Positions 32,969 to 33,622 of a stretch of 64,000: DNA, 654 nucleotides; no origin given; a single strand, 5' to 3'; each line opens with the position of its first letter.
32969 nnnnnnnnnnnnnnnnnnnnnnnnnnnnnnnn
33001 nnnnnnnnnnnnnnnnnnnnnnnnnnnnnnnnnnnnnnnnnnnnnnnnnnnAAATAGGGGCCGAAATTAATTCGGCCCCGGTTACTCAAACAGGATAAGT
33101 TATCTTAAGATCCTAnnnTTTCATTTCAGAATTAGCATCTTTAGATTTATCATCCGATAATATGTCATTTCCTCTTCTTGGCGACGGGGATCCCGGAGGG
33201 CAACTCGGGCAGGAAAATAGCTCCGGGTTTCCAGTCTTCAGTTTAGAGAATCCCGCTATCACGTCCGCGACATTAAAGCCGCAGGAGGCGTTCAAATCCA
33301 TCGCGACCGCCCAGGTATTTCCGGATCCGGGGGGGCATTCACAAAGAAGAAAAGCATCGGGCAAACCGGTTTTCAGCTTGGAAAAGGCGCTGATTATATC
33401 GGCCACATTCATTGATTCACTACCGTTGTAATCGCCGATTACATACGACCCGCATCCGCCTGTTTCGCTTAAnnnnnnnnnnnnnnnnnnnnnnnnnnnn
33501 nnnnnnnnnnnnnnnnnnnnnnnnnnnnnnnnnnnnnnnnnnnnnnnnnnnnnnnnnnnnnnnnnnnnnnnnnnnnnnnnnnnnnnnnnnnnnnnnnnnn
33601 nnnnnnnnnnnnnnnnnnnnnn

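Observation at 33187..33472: Third copy of the Cys-dockerin-like module, on a PKD-repeat giant protein next to a T9SS-CTD paralog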

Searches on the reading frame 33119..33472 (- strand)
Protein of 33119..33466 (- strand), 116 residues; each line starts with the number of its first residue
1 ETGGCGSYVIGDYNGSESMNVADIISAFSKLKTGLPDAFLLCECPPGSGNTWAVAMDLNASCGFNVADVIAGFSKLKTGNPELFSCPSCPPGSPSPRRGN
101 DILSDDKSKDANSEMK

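Call 8: search_protein_families(library=ncbifam, proteins=[window:33119-33466:-], max_evalue=1)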
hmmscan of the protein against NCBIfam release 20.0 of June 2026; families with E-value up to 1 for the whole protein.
seq(116 aa): 1 family
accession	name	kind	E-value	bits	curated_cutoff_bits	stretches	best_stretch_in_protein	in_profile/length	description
NF053535.1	DhyDRhmHlse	equivalog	0.15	11.3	500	0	19-50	218-249/284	2,4-didehydro-3-deoxy-L-rhamnonate hydrolase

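Call 9: search_protein_families(library=pfam, proteins=[window:33119-33466:-], max_evalue=10)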
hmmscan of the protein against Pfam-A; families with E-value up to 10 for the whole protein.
seq(116 aa): 0 families

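Call 16: find_homologous_proteins(query=window:33119-33466:-, max_evalue=0.01)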
Query seq(116 aa) (116 aa): 26 proteins with E <= 0.01 among 32 candidates.
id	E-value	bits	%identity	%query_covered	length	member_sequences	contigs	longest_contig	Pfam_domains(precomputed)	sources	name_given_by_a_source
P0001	5.9e-44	167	70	93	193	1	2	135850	-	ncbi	ncbi:MAG: hypothetical protein V3W18_11790 [candidate division Zixibacteria bacterium]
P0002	7.0e-44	167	78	84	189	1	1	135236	-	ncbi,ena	-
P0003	2.4e-43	165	74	81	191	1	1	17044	-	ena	-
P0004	1.0e-42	163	79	73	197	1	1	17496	-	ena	-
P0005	6.9e-42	160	73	77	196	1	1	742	-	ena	-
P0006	1.2e-41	159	74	71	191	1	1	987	-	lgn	-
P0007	4.2e-40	154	66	95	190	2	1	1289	-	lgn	-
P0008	7.0e-40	154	75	75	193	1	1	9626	-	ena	-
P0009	1.6e-39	152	72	73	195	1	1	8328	-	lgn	-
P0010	5.8e-39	151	75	76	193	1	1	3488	-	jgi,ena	-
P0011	6.8e-39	150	71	73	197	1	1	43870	-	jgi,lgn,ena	-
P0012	2.5e-38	149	73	84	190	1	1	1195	-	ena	-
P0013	2.7e-38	148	74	84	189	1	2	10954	-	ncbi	ncbi:MAG: hypothetical protein V3W18_02345 [candidate division Zixibacteria bacterium]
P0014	7.7e-38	147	73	73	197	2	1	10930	-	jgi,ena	-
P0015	5.2e-36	141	69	73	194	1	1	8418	-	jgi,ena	-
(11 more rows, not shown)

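Call 19: find_encoding_contigs(protein=P0001, flank=10000, max_places=4)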
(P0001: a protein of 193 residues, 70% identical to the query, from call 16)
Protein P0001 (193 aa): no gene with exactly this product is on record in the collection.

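Call 24: search_solved_structures(query=A1, max_evalue=10, show_alignments=3)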
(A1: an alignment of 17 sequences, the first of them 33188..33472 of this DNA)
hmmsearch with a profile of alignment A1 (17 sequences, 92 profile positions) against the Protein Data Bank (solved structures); distinct sequences matched with E-value up to 10: 8.
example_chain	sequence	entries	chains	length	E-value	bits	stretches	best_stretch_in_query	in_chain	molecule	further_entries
2y3n_B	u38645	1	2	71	0.24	14.4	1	9-29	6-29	CELLULOSOMAL FAMILY-48 PROCESSIVE GLYCOSIDE HYDROLASE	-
6kg9_A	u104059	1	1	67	0.88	12.6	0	5-30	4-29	And cellulose-binding endoglucanase family 9 CelL ortholog dockerin domain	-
2ccl_B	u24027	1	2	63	1.1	12.4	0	8-25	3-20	ENDO-1,4-BETA-XYLANASE Y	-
2p58_B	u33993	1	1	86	1.3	12.1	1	25-71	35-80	Putative type III secretion protein YscF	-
4fc6_A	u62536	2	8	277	1.7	11.7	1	26-70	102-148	Peroxisomal 2,4-dienoyl-CoA reductase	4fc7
6kgc_B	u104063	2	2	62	1.9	11.6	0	7-30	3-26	And cellulose-binding endoglucanase family 9 CelL ortholog dockerin domain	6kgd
6kge_D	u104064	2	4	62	1.9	11.5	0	7-30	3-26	And cellulose-binding endoglucanase family 9 CelL ortholog dockerin domain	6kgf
4dh2_B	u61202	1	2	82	8.6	9.5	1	7-25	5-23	Dockerin type 1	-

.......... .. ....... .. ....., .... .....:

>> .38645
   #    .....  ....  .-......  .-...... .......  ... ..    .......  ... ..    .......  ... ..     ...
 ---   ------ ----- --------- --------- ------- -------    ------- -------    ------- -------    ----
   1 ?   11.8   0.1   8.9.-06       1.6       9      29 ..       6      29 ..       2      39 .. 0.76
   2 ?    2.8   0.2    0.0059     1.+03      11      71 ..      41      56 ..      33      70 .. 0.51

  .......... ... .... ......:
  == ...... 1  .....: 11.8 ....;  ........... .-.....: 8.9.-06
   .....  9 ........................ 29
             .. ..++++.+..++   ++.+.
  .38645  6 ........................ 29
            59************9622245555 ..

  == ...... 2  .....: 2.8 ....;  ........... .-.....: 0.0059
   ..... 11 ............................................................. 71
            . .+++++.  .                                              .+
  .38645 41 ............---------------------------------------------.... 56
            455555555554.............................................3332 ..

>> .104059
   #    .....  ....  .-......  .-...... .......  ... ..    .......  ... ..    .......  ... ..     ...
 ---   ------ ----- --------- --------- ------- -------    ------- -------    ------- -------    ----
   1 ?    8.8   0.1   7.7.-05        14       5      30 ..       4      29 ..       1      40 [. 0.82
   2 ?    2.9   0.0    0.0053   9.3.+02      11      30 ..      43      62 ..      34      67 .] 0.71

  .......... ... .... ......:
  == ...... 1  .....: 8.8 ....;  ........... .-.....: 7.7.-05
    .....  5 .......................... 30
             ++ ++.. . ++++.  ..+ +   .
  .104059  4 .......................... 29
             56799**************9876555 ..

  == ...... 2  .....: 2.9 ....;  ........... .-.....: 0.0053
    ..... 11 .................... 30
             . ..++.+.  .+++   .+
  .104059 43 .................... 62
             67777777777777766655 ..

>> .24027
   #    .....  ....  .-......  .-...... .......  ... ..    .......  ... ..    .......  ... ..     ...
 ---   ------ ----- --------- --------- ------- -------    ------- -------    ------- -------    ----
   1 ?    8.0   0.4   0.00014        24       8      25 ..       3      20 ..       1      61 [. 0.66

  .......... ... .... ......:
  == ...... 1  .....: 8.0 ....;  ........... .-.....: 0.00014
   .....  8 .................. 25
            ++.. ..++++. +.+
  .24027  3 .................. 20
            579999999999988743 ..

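Call 31: predict_structure(alignment_id=A1)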
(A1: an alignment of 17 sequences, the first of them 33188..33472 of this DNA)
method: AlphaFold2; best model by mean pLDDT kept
length: 95 residues; sequences in the alignment: 17
mean_pLDDT: 84.6   pTM: 0.75
mean pLDDT of the five models: 84.6, 80.7, 79.3, 74.7, 71.0
residues with pLDDT >= 90: 33; 70-90: 52; 50-70: 9; < 50: 1
segments of 3 or more residues with pLDDT < 50: none
pLDDT, mean of each block of 10 residues (from residue 1): 71 90 94 90 82 82 86 93 86 60
secondary structure, 60 per line:
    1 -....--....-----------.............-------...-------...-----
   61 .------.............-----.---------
elements in order: E2-5 E8-11 H23-35 E43-45 E53-55 H68-80

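Call 33: search_protein_representatives(alignment_id=A1)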
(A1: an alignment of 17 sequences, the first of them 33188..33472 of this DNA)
Query: 17 sequences, 92 profile positions. Proteins with E-value up to 0.001 (for the whole library): 813; up to 1e-10: 220; up to 1e-30: 58. The best 150 are listed.
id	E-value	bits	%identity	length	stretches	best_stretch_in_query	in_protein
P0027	1.2e-54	198.1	-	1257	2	4-91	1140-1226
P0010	7.0e-44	163.7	-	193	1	2-91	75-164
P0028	2.3e-43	162.0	-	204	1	4-91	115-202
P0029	2.8e-43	161.7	-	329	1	5-91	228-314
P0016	5.9e-43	160.7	-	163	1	5-91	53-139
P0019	1.4e-42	159.5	-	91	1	2-91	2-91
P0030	2.0e-42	159.0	-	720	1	2-91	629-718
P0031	8.8e-42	156.9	-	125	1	2-91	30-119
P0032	1.3e-41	156.4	-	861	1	2-91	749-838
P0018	1.6e-41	156.1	-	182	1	2-91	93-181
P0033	3.0e-41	155.2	-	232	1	2-91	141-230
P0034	3.8e-41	154.9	-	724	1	5-91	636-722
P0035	5.7e-41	154.3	-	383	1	3-91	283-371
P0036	5.8e-41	154.3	-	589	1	4-91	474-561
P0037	9.1e-41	153.7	-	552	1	2-91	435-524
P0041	2.3e-40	152.4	-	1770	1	5-91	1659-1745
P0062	3.3e-37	142.3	-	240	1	3-91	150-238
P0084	2.3e-29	117.2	-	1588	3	5-91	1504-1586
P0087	4.4e-29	116.2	-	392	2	3-91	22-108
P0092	6.5e-28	112.5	-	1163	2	5-91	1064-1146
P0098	2.9e-23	97.6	-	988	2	5-90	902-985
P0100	7.0e-22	93.1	-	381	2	4-89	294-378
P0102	2.1e-18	82.0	-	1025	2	3-91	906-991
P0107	2.2e-16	75.5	-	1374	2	4-91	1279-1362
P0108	4.7e-16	74.5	-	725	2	6-91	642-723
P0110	1.1e-15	73.3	-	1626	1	4-90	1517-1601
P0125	4.6e-14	68.1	-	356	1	4-91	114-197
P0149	6.6e-13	64.4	-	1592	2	6-90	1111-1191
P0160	2.4e-12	62.6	-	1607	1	5-91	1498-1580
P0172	6.0e-12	61.3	-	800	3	4-91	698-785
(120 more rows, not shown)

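Call 34: fold_search(model_id=the predicted structure, library=pdb)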
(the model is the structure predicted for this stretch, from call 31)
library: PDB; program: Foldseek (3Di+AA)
matches with E <= 10: 45; with E <= 0.001: 0
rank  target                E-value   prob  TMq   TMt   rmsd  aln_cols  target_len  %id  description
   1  5m2s_B                5.7e-02  0.97  0.56  0.66   6.6        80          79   18  R. flavefaciens' third ScaB cohesin in complex with a group 1 dockerin (released 2017-07-05)
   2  5nrk_D                7.0e-02  0.99  0.59  0.81   4.4        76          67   21  Crystal structure of the sixth cohesin from Acetivibrio cellulolyticus' scaffoldin B in complex with Cel5 dockerin S15 (released 2018-01-31)
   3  4dh2_D                8.7e-02  0.99  0.58  0.77   4.6        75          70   21  Crystal structure of Coh-OlpC(Cthe_0452)-Doc435(Cthe_0435) complex: A novel type I Cohesin-Dockerin complex from Clost (released 2012-11-28)
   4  4dh2_B                8.7e-02  0.99  0.58  0.75   4.6        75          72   21  Crystal structure of Coh-OlpC(Cthe_0452)-Doc435(Cthe_0435) complex: A novel type I Cohesin-Dockerin complex from Clost (released 2012-11-28)
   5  4uyp_B                8.7e-02  0.99  0.59  0.76   5.0        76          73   13  High resolution structure of the third cohesin ScaC in complex with the ScaB dockerin with a mutation in the N-termina (released 2015-04-15)
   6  5nrk_B                1.1e-01  0.99  0.58  0.79   4.3        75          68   21  Crystal structure of the sixth cohesin from Acetivibrio cellulolyticus' scaffoldin B in complex with Cel5 dockerin S15 (released 2018-01-31)
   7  4fl4_D                1.2e-01  0.98  0.58  0.83   4.6        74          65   18  Scaffoldin conformation and dynamics revealed by a ternary complex from the Clostridium thermocellum cellulosome (released 2012-06-27)
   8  2mte_MODEL_1_A        1.4e-01  0.99  0.59  0.79   2.2        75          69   15  Solution structure of Doc48S (released 2014-10-15)
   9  5nrm_B                1.7e-01  0.97  0.57  0.81   4.6        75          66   23  Crystal structure of the sixth cohesin from Acetivibrio cellulolyticus' scaffoldin B in complex with Cel5 dockerin S51 (released 2018-01-31)
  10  6kgf_B                2.4e-01  0.94  0.53  0.79   3.2        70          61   20  Crystal structure of CaDoc0917(R16D)-CaCohA2 complex at pH 8.2 (released 2020-07-08)
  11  6kgc_B                3.1e-01  0.85  0.50  0.77   6.0        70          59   18  Crystal structure of CaDoc0917(R49D)-CaCohA2 complex at pH 5.4 (released 2020-07-08)
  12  2vn6_B                3.9e-01  0.92  0.56  0.81   2.4        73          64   15  The Clostridium cellulolyticum dockerin displays a dual binding mode for its cohesin partner (released 2008-05-13)
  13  4fl4_G                3.9e-01  0.91  0.58  0.81   4.7        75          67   17  Scaffoldin conformation and dynamics revealed by a ternary complex from the Clostridium thermocellum cellulosome (released 2012-06-27)
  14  4fl4_A                4.8e-01  0.89  0.58  0.79   4.7        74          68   18  Scaffoldin conformation and dynamics revealed by a ternary complex from the Clostridium thermocellum cellulosome (released 2012-06-27)
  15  6kge_B                4.8e-01  0.82  0.51  0.77   3.9        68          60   20  Crystal structure of CaDoc0917(R16D)-CaCohA2 complex at pH 5.5 (released 2020-07-08)
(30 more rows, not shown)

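Call 40: search_protein_families(library=pfam, alignment_id=A3, max_evalue=0.0001)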
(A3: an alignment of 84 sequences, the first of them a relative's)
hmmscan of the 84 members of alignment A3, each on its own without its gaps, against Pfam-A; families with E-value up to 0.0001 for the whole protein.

A. member 1, P0027 (1257 aa): 5 families
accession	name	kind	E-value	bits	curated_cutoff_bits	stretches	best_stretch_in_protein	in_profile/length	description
PF13620.12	CarboxypepD_reg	-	2.6e-65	217.2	32.3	5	355-430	2-81/82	Carboxypeptidase regulatory-like domain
PF13715.12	CarbopepD_reg_2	-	2.2e-39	133.8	32.2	4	355-428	1-74/88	CarboxypepD_reg-like domain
PF17210.9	SdrD_B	-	3.1e-20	72.9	29.7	1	796-864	7-77/112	SdrD B-like domain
PF13229.12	Beta_helix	-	2.8e-12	47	25.9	1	27-197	2-156/158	Right handed beta helix region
PF14686.12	fn3_3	-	1.3e-06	28.6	24.4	0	826-872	26-73/75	Polysaccharide lyase family 4, domain II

B. families by the number of members that match (of 84 scanned): 40 families (the first 25 are shown)
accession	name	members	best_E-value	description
PF13620.12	CarboxypepD_reg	13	2.6e-65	Carboxypeptidase regulatory-like domain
PF13715.12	CarbopepD_reg_2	10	2.2e-39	CarboxypepD_reg-like domain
PF13229.12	Beta_helix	9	4.6e-24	Right handed beta helix region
PF05048.19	NosD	8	2.8e-10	Periplasmic copper-binding protein (NosD)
PF19190.6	BACON_2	5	5.1e-08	Viral BACON domain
PF08309.17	LVIVD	4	8.4e-102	LVIVD repeat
PF20009.4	GEVED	4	6e-19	GEVED domain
PF22544.2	HYDIN_VesB_CFA65-like_Ig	4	4.4e-11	HYDIN/CFA65/VesB-like, Ig-like domain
PF17210.9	SdrD_B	3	3.1e-20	SdrD B-like domain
PF11551.14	Omp28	3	9.9e-19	Outer membrane protein Omp28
PF09826.15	Beta_propel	3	3.5e-12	Beta propeller domain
PF00404.24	Dockerin_1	3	3.8e-10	Dockerin type I domain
PF21544.3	PorZ_N_b_propeller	3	5.2e-08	TSS9, PorZ, N-terminal beta-propeller domain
PF13517.12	FG-GAP_3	2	1.5e-54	FG-GAP-like repeat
PF18911.6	PKD_4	2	6.6e-34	PKD domain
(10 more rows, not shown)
